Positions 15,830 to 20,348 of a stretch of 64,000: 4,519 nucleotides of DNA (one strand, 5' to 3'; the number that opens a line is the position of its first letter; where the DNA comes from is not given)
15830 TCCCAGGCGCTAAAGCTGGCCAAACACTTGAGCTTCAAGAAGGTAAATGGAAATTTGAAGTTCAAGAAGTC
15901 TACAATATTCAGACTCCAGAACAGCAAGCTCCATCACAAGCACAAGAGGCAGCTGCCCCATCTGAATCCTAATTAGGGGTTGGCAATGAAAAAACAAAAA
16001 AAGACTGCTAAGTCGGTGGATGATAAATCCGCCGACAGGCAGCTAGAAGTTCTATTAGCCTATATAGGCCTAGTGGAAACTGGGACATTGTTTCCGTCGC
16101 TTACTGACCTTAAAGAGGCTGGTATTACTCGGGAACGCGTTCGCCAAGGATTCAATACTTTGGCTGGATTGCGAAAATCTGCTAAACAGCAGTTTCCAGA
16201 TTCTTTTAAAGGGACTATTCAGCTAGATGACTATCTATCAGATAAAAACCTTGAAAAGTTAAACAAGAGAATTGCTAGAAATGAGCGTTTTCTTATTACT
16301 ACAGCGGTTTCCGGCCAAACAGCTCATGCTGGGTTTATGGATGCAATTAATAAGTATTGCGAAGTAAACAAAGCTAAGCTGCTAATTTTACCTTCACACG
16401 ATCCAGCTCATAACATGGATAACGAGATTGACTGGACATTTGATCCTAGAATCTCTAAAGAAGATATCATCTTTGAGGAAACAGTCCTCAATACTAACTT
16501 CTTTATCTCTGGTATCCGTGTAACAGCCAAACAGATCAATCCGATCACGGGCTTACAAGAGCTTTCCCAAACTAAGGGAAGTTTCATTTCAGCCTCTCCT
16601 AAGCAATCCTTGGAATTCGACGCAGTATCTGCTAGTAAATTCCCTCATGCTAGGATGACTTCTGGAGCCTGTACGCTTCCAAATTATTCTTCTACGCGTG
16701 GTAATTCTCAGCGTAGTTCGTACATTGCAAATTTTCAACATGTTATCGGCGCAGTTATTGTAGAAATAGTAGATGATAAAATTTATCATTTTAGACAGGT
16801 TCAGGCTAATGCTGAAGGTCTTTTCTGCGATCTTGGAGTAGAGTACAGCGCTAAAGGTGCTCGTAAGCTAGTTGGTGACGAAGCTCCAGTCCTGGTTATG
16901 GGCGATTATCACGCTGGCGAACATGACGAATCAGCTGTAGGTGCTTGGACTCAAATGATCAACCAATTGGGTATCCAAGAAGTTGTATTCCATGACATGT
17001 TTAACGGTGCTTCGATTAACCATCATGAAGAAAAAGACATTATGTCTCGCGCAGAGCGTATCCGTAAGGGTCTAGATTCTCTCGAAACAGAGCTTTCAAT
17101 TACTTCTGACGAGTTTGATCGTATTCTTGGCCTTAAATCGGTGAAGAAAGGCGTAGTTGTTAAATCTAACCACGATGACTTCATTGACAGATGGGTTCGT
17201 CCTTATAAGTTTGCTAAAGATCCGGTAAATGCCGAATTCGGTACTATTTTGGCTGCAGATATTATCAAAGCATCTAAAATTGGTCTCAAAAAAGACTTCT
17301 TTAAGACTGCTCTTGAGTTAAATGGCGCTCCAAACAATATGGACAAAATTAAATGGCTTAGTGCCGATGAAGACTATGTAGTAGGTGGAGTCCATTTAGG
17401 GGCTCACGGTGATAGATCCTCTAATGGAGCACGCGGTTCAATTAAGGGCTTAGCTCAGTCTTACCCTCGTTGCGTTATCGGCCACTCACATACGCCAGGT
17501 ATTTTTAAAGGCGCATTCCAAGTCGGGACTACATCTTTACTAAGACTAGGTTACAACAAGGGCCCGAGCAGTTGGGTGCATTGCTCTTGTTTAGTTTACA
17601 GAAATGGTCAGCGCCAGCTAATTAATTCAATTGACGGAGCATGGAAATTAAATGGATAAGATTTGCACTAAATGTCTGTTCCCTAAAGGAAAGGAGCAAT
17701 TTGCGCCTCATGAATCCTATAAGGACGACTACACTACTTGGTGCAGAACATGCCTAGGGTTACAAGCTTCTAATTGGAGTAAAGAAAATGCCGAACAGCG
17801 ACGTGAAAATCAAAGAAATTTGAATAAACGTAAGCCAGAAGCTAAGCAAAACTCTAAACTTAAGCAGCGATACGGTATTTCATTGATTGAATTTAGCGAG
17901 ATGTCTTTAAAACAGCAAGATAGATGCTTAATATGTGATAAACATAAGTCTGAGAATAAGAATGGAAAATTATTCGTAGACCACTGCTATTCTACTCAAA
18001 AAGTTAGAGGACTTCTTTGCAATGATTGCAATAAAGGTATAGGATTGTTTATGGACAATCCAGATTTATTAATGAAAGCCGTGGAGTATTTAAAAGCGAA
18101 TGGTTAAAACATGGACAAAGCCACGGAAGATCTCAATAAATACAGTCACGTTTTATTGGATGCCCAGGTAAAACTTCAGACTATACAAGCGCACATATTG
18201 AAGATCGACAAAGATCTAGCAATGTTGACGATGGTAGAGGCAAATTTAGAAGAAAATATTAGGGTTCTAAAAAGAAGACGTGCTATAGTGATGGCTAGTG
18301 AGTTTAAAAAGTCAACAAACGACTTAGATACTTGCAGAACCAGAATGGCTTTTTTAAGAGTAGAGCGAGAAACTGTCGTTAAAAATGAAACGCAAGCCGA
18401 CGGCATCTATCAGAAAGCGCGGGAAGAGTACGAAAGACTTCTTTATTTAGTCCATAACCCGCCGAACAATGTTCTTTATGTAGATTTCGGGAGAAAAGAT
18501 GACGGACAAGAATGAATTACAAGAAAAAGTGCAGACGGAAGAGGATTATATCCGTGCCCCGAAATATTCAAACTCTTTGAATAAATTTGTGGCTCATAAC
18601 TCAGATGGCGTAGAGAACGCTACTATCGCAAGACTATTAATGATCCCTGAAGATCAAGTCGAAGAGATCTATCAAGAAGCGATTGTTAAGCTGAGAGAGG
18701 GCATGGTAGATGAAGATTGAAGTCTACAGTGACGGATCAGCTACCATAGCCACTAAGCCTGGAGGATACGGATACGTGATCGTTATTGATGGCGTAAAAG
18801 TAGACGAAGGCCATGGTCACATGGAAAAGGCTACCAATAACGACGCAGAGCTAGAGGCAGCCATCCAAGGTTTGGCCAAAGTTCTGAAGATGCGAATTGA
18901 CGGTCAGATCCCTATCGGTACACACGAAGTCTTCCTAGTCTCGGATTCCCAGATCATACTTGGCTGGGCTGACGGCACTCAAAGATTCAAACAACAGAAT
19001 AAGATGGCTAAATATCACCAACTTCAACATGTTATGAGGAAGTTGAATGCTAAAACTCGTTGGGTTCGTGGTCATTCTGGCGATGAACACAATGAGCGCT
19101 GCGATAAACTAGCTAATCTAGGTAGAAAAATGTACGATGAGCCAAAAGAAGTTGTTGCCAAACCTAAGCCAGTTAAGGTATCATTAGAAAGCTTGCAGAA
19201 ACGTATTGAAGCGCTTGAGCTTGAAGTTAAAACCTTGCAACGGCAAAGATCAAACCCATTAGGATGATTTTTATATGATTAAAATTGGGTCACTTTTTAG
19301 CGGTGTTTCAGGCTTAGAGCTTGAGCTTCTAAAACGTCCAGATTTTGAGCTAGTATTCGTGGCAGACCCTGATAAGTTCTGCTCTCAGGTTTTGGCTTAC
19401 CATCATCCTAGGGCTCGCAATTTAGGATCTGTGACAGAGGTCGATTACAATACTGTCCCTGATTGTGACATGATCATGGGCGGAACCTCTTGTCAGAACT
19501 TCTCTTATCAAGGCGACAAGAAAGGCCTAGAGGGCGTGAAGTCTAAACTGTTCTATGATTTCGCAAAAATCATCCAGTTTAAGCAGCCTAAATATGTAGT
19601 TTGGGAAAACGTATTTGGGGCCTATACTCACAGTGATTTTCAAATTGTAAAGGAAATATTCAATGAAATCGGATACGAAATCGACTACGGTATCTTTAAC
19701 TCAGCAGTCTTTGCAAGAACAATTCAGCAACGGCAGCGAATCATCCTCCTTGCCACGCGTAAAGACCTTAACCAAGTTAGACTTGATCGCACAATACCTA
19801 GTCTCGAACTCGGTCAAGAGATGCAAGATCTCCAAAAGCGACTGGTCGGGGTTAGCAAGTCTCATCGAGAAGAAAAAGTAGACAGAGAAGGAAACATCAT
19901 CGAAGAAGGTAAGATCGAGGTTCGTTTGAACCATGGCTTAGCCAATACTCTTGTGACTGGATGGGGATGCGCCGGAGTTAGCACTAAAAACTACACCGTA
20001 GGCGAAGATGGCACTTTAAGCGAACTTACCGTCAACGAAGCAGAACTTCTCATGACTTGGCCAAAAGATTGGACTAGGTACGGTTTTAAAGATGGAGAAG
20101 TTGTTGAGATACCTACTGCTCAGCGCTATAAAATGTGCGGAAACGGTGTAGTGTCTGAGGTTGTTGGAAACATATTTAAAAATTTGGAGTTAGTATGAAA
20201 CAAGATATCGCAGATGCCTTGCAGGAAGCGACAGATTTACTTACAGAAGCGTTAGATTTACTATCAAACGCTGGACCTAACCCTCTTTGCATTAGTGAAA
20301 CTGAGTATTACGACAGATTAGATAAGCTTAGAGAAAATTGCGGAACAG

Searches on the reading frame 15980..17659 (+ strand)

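Call 44: search_protein_families(library=phrogs, proteins=[window:15980-17659:+])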
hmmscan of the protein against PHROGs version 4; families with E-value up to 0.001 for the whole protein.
window:15980-17659:+ (559 aa): 2 families
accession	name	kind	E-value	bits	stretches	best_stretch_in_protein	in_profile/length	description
phrog_1745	-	other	6.8e-103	346.2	1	89-555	72-540/542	DNA transfer protein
phrog_221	-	other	8.4e-06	26.2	1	302-516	112-299/367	metallo-phosphoesterase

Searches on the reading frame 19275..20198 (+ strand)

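Call 44: search_protein_families(library=phrogs, proteins=[window:19275-20198:+])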
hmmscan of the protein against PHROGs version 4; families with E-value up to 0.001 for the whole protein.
window:19275-20198:+ (307 aa): 9 families
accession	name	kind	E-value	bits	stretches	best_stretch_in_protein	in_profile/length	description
phrog_116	-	other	1.3e-56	193.4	1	1-304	207-489/779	DNA methyltransferase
phrog_363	-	other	1.6e-38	133.7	1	1-304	53-312/327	DNA methyltransferase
phrog_16528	-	other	8.1e-06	26.5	1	214-304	139-217/236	DNA methyltransferase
phrog_36001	-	unknown function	8.8e-06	25.2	1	91-167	489-567/715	-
phrog_26324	-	other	1.2e-05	26.5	1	238-305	137-204/210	DNA methyltransferase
phrog_864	-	DNA, RNA and nucleotide metabolism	1.6e-05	24.5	1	34-121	672-753/1064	DNA primase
phrog_5999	-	other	0.00013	23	1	6-96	7-103/109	DNA methyltransferase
phrog_1008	-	other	0.00063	20.2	1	257-294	269-307/329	DNA methyltransferase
phrog_29583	-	other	0.00078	19.3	0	64-118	79-133/468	DNA methyltransferase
